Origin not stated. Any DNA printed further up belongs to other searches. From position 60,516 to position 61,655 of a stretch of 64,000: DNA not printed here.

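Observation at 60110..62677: Candidate novel periplasmic 2-hydroxy-acid:cytochrome c oxidoreductase module (Tat-FMN dehydrogenase, Tat beta-propeller, tetrahaem cytochrome c)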

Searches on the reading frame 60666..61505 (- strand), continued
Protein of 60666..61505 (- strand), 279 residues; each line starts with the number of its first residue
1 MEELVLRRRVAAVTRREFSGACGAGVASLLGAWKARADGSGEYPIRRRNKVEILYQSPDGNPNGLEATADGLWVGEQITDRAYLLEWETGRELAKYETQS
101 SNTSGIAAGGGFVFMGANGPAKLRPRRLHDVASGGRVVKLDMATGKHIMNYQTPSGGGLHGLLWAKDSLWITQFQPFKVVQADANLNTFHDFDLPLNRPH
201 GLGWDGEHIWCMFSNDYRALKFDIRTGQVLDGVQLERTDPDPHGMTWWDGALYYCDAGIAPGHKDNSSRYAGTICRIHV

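Call 36: find_encoding_contigs(protein=P0107, flank=8000, max_places=2)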
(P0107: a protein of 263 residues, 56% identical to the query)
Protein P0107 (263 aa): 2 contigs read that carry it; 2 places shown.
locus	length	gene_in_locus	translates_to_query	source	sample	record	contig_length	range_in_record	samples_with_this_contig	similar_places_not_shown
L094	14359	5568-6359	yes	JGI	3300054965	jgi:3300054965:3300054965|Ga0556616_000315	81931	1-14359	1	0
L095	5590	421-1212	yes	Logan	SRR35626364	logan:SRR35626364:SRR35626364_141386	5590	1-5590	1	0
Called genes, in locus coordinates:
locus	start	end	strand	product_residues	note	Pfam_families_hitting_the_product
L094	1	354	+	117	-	?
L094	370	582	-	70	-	-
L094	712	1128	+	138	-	-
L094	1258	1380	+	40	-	-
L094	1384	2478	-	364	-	PF13243:SQHop_cyclase_C (faint)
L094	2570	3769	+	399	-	PF05222:AlaDh_PNT_N, PF01262:AlaDh_PNT_C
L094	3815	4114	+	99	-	PF12769:PNTB_4TM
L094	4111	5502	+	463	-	PF02233:PNTB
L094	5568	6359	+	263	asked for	-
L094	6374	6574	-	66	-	-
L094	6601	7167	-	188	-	PF19803:DUF6286 (weak)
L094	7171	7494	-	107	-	PF03780:Asp23 (weak)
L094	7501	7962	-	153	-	PF03780:Asp23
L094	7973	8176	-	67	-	-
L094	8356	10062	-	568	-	PF05359:DUF748, PF13116:YhdP (faint), PF05170:AsmA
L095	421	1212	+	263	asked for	-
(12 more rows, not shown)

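Call 50: search_protein_families(library=pfam, proteins=[P0115, P0073, P0032, L091:12587-13411:+, L088:9343-10206:-, L039:9724-11001:+], max_evalue=0.01)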
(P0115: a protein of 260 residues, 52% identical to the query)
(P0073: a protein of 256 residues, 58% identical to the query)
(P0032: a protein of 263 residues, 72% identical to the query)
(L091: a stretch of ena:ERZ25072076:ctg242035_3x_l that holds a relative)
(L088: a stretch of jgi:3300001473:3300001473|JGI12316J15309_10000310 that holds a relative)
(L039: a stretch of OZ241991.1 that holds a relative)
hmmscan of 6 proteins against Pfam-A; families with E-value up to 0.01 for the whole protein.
P0115 (260 aa): 2 families
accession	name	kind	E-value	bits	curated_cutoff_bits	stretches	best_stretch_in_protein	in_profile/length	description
PF24684.1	Vgb_lyase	-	2.2e-05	23.9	50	1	114-190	118-195/290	Virginiamycin B lyase family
PF21959.2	DUF6923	-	2.3e-05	24.7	27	0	112-184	107-181/234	Repeat of unknown function (DUF6923)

P0073 (256 aa): 2 families
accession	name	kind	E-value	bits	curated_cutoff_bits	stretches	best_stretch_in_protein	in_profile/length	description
PF21959.2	DUF6923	-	8.4e-06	26.2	27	0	48-140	99-181/234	Repeat of unknown function (DUF6923)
PF24684.1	Vgb_lyase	-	0.00055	19.3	50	1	123-233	128-241/290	Virginiamycin B lyase family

P0032 (263 aa): 2 families
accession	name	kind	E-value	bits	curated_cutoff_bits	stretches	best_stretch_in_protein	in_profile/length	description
PF24684.1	Vgb_lyase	-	9e-06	25.1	50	1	130-240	127-240/290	Virginiamycin B lyase family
PF21959.2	DUF6923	-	0.0057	16.9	27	0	116-216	67-167/234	Repeat of unknown function (DUF6923)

L091:12587-13411:+ (274 aa): 1 family
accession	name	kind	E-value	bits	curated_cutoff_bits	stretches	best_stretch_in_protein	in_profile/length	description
PF03328.21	HpcH_HpaI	-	6.4e-27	94.7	25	1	17-190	2-166/221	HpcH/HpaI aldolase/citrate lyase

L088:9343-10206:- (287 aa): 2 families
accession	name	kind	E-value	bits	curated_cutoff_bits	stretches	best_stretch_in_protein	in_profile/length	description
PF01557.24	FAA_hydrolase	-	3.1e-59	200.7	23.9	1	86-284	1-213/214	Fumarylacetoacetate (FAA) hydrolase C-terminal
PF10370.14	Rv2993c-like_N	-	3.2e-12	47.6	21.3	1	32-78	1-47/50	Rv2993c-like, N-terminal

L039:9724-11001:+ (425 aa): 3 families
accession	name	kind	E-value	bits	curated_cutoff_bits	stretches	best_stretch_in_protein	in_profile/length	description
PF13378.12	MR_MLE_C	-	9.8e-35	120.7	29.4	1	207-415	3-218/219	Enolase C-terminal domain-like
PF02746.21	MR_MLE_N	-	2.7e-15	57.1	22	1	86-185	27-117/117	Mandelate racemase / muconate lactonizing enzyme, N-terminal domain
PF07476.17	MAAL_C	-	0.0068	16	27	0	298-353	142-197/249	Methylaspartate ammonia-lyase C-terminus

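Call 54: search_protein_representatives(alignment_id=A1)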
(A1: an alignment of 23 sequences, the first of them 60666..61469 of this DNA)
Query: 23 sequences, 259 profile positions. Proteins with E-value up to 0.001 (for the whole library): 6570; up to 1e-10: 1167; up to 1e-30: 72. The best 150 are listed.
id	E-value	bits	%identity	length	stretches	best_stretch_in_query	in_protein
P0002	3.3e-136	468.9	-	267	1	2-259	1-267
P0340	1.8e-80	286.2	-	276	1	2-258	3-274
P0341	5.4e-75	268.2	-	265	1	2-258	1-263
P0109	7.5e-75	267.8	-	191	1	34-187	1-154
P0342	7.0e-73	261.3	-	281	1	2-258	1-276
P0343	2.1e-69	249.9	-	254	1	2-258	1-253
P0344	1.8e-67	243.6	-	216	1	1-143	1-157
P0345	1.0e-56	208.3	-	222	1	30-237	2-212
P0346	3.5e-56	206.6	-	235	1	29-240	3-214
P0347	7.7e-56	205.4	-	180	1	74-216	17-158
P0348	1.7e-55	204.3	-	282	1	2-256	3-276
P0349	2.0e-55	204.1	-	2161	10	115-213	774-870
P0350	3.2e-54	200.1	-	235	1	34-246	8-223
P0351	5.1e-54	199.5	-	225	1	25-237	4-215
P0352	2.8e-53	197.1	-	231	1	32-240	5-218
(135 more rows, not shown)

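Call 70: search_protein_families(library=pfam, proteins=[L072:9365-12046:+, L072:12086-13042:-, L072:13155-14201:+, L072:14210-15367:+, L072:5594-6661:-, L081:9264-10118:+, L081:11643-12674:-, L081:12677-13465:-, L081:4131-6485:-, L081:2655-4094:-], max_evalue=0.001)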
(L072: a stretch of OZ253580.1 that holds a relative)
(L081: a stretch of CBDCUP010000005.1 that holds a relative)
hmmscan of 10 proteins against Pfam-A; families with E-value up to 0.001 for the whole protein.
L072:9365-12046:+ (893 aa): 1 family
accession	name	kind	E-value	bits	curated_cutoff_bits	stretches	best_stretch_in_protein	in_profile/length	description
PF09423.15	PhoD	-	1.9e-05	24.4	27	1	570-706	145-265/343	PhoD-like phosphatase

L072:12086-13042:- (318 aa): 1 family
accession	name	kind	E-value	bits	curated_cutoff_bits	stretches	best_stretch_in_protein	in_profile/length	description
PF03328.21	HpcH_HpaI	-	9.7e-08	32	25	1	128-290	79-201/221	HpcH/HpaI aldolase/citrate lyase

L072:13155-14201:+ (348 aa): 3 families
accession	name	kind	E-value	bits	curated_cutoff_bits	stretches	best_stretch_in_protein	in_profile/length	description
PF02826.25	2-Hacid_dh_C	-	1.7e-60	203.8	25.1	1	133-311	1-178/178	D-isomer specific 2-hydroxyacid dehydrogenase, NAD binding domain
PF00389.36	2-Hacid_dh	-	2.5e-08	34.1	24.6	1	59-342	30-133/134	D-isomer specific 2-hydroxyacid dehydrogenase, catalytic domain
PF03446.21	NAD_binding_2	-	8.5e-06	26.3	21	1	174-281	4-114/161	NAD binding domain of 6-phosphogluconate dehydrogenase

L072:14210-15367:+ (385 aa): 0 families

L072:5594-6661:- (355 aa): 1 family
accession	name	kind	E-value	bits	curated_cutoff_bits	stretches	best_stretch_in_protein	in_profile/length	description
PF04909.20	Amidohydro_2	-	3.8e-19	70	26.4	1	53-354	1-289/289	Amidohydrolase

L081:9264-10118:+ (284 aa): 1 family
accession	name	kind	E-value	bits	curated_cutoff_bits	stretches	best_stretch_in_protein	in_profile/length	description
PF05721.19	PhyH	-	1.9e-15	58.2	22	1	31-216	4-213/213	Phytanoyl-CoA dioxygenase (PhyH)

L081:11643-12674:- (343 aa): 1 family
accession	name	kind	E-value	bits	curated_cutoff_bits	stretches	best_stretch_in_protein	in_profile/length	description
PF03328.21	HpcH_HpaI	-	1.9e-07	31.1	25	1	153-311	79-195/221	HpcH/HpaI aldolase/citrate lyase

L081:12677-13465:- (262 aa): 0 families

L081:4131-6485:- (784 aa): 3 families
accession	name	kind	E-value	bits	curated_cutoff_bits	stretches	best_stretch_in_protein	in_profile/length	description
PF07587.16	PSD1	-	3.9e-81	272.5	28.5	1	515-754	1-243/244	Protein of unknown function (DUF1553)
PF07583.16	PSCyt2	-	4.7e-69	233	29.8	1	182-396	1-208/209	Protein of unknown function (DUF1549)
PF07635.16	PSCyt1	-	8.1e-14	52.4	22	1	56-112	1-57/59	Planctomycete cytochrome C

L081:2655-4094:- (479 aa): 1 family
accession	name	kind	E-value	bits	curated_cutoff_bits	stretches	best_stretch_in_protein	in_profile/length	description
PF07394.17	DUF1501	-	1.6e-146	488.9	27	1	64-478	1-390/390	Protein of unknown function (DUF1501)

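Call 86: search_protein_families(library=pfam, proteins=[L073:9451-10743:-, L041:10668-12137:-, L041:5628-7079:-, L041:4696-5589:-, L039:6157-7668:-, L072:14210-15367:+], max_evalue=0.01)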
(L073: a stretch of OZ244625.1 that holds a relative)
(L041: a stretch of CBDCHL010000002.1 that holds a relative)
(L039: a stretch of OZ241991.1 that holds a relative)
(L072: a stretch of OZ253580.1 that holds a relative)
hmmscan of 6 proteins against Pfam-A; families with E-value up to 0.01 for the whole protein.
L073:9451-10743:- (430 aa): 0 families

L041:10668-12137:- (489 aa): 1 family
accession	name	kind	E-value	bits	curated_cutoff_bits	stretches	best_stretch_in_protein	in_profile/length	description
PF07394.17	DUF1501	-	2.9e-155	517.7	27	1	70-488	2-390/390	Protein of unknown function (DUF1501)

L041:5628-7079:- (483 aa): 1 family
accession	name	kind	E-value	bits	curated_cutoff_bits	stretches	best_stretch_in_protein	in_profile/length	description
PF00171.27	Aldedh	-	1.9e-165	551.3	23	1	15-479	1-461/461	Aldehyde dehydrogenase family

L041:4696-5589:- (297 aa): 1 family
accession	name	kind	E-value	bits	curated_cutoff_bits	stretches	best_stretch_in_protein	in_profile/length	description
PF01557.24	FAA_hydrolase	-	7.8e-25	88.2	23.9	1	116-293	23-212/214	Fumarylacetoacetate (FAA) hydrolase C-terminal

L039:6157-7668:- (503 aa): 4 families
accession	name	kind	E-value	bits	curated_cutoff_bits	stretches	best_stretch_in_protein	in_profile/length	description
PF01546.33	Peptidase_M20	-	1.1e-18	68.3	24.6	1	82-385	2-204/206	Peptidase family M20/M25/M40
PF01740.26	STAS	-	3.8e-17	62.4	22.6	1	398-498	5-106/106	STAS domain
PF13466.11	STAS_2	-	2.3e-07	31.3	29.2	1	410-486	5-80/80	STAS domain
PF04389.22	Peptidase_M28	-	0.0023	18.1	21.3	1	67-139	2-61/193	Peptidase family M28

L072:14210-15367:+ (385 aa): 1 family
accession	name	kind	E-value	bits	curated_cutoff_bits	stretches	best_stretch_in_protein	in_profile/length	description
PF16353.11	LacZ_4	-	0.0017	19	27.3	0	81-125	7-51/87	Beta-galactosidase, domain 4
